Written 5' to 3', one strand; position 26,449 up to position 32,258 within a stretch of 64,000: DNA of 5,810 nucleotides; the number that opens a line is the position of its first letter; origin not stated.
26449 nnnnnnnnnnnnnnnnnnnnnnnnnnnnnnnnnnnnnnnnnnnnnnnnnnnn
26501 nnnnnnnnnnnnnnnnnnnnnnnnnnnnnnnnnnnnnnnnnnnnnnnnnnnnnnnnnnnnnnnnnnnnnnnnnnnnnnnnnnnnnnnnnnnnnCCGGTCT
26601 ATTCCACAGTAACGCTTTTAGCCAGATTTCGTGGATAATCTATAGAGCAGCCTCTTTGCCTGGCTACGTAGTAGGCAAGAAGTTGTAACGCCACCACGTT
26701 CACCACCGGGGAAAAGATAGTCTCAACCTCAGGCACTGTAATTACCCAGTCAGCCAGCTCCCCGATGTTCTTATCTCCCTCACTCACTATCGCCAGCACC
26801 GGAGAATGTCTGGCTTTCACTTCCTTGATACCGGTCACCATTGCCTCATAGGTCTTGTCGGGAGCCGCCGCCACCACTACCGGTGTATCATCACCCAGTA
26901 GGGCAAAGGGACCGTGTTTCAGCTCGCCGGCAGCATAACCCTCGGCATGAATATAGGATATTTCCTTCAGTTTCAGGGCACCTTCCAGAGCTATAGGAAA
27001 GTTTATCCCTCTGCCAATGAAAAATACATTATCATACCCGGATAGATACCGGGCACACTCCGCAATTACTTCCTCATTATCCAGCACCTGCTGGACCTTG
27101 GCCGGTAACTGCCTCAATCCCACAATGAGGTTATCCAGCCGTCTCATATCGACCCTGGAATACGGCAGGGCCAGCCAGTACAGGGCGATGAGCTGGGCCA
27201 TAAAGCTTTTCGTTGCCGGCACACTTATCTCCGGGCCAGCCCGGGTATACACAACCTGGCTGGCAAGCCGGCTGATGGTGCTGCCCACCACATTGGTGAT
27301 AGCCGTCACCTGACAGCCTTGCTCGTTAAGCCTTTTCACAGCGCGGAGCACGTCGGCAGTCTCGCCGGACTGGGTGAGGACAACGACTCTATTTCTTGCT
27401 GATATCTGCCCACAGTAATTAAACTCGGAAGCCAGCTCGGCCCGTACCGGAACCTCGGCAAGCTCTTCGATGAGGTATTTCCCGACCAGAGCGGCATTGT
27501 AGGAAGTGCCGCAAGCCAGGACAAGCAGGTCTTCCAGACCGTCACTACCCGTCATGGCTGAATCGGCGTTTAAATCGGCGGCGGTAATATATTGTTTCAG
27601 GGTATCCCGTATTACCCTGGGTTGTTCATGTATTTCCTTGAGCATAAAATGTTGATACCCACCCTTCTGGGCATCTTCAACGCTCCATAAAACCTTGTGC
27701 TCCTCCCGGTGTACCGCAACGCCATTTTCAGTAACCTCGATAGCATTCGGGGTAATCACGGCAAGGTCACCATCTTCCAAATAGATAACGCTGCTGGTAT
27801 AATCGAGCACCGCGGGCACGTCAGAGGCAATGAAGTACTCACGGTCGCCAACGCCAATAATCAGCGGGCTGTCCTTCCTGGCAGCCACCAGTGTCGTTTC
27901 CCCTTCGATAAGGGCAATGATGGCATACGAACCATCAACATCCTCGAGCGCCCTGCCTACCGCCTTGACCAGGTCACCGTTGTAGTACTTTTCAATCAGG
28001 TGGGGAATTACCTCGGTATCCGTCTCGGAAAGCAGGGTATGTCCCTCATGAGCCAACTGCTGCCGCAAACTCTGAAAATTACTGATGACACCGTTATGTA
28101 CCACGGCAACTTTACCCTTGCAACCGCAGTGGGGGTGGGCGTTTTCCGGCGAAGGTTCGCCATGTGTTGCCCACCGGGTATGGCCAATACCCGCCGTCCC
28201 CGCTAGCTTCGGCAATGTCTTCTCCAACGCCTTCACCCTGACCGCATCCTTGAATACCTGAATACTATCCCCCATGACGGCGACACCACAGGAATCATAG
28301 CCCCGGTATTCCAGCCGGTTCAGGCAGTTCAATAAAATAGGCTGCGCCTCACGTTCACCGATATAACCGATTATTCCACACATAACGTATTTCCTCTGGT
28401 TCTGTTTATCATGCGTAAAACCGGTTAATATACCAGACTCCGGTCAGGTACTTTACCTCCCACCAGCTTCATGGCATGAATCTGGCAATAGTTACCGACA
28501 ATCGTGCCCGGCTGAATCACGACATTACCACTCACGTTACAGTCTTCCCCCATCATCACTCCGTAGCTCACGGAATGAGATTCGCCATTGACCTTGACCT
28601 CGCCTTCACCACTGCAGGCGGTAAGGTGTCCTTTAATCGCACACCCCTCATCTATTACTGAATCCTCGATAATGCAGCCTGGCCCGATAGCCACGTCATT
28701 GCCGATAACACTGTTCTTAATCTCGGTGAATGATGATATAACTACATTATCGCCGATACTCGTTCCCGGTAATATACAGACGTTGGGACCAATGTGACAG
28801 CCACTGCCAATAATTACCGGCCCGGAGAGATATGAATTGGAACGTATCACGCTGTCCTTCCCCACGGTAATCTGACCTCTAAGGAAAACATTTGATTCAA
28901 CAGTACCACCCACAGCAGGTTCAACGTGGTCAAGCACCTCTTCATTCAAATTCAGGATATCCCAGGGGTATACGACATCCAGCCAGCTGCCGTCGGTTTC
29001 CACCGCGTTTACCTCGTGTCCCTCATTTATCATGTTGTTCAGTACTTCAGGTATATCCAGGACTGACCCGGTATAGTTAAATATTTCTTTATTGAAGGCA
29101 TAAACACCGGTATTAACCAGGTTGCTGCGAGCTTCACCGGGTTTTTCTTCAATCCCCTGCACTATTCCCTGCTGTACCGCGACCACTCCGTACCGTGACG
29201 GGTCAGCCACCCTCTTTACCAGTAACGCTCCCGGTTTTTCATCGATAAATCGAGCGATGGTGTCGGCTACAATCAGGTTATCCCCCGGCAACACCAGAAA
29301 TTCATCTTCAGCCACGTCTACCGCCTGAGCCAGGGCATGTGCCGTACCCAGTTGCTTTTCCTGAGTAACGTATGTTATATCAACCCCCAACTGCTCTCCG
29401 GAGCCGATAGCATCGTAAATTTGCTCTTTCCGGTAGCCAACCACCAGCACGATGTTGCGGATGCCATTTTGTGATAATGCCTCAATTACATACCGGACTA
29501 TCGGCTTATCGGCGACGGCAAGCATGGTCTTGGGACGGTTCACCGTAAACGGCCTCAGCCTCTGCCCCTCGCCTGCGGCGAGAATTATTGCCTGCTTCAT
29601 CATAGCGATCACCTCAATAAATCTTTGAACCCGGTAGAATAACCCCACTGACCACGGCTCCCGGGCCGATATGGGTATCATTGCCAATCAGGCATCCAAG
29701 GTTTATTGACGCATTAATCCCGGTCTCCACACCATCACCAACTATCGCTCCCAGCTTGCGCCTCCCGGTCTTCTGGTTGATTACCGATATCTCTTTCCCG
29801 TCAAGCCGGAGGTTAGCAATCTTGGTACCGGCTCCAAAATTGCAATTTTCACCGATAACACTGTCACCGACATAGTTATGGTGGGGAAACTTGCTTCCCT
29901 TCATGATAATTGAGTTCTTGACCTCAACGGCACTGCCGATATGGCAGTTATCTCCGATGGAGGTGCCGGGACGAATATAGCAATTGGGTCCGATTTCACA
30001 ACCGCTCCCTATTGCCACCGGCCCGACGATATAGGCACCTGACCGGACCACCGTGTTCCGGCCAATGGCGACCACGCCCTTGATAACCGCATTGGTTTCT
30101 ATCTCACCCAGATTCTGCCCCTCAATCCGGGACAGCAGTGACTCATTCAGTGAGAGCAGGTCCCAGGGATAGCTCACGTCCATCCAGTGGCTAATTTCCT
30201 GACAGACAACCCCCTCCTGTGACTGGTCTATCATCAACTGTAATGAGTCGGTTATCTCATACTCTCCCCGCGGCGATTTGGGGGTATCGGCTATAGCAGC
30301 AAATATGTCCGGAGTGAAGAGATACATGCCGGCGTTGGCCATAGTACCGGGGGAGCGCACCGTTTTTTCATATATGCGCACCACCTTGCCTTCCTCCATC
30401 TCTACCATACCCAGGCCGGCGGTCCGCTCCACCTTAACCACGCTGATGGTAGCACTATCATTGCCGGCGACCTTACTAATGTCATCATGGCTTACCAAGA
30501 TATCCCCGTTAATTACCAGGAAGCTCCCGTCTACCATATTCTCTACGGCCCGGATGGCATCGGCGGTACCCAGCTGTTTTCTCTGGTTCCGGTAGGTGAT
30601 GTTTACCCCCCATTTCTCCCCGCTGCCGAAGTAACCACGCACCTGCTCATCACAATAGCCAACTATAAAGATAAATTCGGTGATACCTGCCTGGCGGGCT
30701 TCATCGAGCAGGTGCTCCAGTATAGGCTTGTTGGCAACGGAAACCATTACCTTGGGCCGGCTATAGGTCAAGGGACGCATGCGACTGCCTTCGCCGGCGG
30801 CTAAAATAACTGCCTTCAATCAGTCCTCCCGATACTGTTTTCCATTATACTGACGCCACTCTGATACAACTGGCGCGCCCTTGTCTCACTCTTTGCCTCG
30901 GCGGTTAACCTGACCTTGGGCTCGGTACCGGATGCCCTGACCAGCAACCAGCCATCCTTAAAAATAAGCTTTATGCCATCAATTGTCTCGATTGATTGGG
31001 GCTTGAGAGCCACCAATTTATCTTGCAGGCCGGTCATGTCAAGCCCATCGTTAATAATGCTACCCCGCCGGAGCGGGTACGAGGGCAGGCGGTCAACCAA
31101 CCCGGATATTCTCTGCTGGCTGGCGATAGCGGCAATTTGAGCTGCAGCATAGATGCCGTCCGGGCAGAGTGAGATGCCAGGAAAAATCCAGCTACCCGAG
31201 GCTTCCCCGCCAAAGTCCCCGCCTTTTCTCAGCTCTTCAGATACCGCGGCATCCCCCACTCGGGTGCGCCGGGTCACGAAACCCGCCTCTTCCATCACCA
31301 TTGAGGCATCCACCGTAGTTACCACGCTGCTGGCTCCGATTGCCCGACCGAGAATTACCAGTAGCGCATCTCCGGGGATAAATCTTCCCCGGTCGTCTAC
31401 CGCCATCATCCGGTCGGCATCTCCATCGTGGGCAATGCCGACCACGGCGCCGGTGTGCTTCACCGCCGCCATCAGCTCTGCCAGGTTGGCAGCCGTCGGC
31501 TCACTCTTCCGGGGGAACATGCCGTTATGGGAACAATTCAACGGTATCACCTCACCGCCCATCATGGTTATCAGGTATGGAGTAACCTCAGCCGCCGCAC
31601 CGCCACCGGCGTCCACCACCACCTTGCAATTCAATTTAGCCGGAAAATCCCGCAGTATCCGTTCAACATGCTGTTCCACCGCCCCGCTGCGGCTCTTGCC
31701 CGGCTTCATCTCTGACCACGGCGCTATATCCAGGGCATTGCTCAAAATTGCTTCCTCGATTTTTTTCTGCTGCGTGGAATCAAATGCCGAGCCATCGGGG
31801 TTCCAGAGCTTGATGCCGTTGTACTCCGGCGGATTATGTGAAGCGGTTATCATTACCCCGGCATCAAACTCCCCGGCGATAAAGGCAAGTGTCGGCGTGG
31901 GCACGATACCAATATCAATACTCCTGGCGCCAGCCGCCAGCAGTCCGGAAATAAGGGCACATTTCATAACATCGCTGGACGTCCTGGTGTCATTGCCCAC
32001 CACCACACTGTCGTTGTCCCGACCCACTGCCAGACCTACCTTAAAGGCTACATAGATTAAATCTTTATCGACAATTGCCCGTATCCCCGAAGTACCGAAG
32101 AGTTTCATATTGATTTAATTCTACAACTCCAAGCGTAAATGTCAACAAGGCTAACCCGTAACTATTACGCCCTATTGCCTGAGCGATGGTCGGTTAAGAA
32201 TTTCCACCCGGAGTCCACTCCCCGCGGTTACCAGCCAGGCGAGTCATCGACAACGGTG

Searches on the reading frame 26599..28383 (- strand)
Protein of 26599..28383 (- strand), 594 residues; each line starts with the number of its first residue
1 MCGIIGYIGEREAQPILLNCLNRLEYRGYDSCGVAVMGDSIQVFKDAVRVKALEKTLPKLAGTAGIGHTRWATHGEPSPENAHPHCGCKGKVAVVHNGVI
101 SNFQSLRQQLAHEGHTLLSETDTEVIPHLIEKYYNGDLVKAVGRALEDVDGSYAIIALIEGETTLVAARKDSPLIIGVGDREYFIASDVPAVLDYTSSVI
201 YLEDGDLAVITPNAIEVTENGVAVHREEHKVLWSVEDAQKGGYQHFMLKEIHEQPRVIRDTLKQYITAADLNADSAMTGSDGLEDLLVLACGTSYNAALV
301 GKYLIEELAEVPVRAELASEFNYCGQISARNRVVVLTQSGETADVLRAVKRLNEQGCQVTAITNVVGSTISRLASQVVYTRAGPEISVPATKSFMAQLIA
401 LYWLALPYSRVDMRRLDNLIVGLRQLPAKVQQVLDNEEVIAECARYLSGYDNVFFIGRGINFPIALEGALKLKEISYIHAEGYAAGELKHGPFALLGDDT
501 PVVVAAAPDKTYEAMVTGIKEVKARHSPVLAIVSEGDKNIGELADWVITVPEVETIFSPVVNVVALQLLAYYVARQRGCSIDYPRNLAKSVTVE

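Call 67: search_protein_families(library=pfam, proteins=[window:26599-28383:-], max_evalue=0.000001)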
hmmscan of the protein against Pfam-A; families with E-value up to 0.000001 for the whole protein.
window:26599-28383:- (594 aa): 3 families
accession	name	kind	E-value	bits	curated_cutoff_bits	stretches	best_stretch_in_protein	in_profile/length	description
PF01380.27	SIS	-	4e-51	172.7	25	2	286-405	8-129/131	SIS domain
PF13522.11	GATase_6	-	8.5e-19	68.3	27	1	61-187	9-129/130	Glutamine amidotransferase domain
PF13537.11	GATase_7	-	2.4e-15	57.1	25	1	79-193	10-122/123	Glutamine amidotransferase domain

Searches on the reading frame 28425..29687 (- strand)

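Call 67: search_protein_families(library=pfam, proteins=[window:28425-29687:-], max_evalue=0.000001)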
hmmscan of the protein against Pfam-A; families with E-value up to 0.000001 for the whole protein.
window:28425-29687:- (420 aa): 6 families
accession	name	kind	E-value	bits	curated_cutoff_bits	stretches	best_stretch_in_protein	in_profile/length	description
PF00483.29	NTP_transferase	-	3.6e-44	151.6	21.2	1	33-251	2-242/245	Nucleotidyl transferase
PF00132.30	Hexapep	-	6.6e-21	73.5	27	1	291-325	2-36/36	Bacterial transferase hexapeptide (six repeats)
PF12804.13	NTP_transf_3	-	1.6e-14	54.8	27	1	33-150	1-110/160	MobA-like NTP transferase domain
PF25084.1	LbH_EIF2B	-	9.9e-14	51.7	54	1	265-352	14-100/105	EIF2B subunit epsilon LbH domain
PF14602.12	Hexapep_2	-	1.5e-07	31.4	27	0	290-318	1-27/34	Hexapeptide repeat of succinyl-transferase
PF24894.1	Hexapep_GlmU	-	4.4e-07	30.4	23.3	0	308-354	34-80/104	GlmU-like, C-terminal hexapeptide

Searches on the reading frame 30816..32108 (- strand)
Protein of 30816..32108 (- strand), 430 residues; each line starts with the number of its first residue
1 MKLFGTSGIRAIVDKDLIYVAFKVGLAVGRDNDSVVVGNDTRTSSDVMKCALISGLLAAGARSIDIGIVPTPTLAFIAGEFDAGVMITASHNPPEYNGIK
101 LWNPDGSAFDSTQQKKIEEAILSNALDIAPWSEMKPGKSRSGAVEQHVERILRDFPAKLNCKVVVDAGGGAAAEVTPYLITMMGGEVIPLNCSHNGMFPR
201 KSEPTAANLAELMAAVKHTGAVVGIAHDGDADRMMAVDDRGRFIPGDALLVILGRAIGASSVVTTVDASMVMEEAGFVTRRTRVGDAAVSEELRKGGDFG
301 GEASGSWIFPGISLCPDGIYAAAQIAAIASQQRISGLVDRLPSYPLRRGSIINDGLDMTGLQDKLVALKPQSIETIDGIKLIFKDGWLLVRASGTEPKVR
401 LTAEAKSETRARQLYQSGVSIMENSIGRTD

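Call 67: search_protein_families(library=pfam, proteins=[window:30816-32108:-], max_evalue=0.000001)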
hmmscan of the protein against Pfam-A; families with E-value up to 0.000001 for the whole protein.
window:30816-32108:- (430 aa): 4 families
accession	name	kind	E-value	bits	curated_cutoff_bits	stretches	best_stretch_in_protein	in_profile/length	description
PF02878.22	PGM_PMM_I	-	9.5e-35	119.7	22.5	1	2-124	2-134/138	Phosphoglucomutase/phosphomannomutase, alpha/beta/alpha domain I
PF02879.22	PGM_PMM_II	-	8.5e-22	78.1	29.3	1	146-241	2-103/103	Phosphoglucomutase/phosphomannomutase, alpha/beta/alpha domain II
PF02880.22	PGM_PMM_III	-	1.2e-14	54.9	20.7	1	246-338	2-108/115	Phosphoglucomutase/phosphomannomutase, alpha/beta/alpha domain III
PF00408.26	PGM_PMM_IV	-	1.6e-11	44.5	23.1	1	367-414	21-61/68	Phosphoglucomutase/phosphomannomutase, C-terminal domain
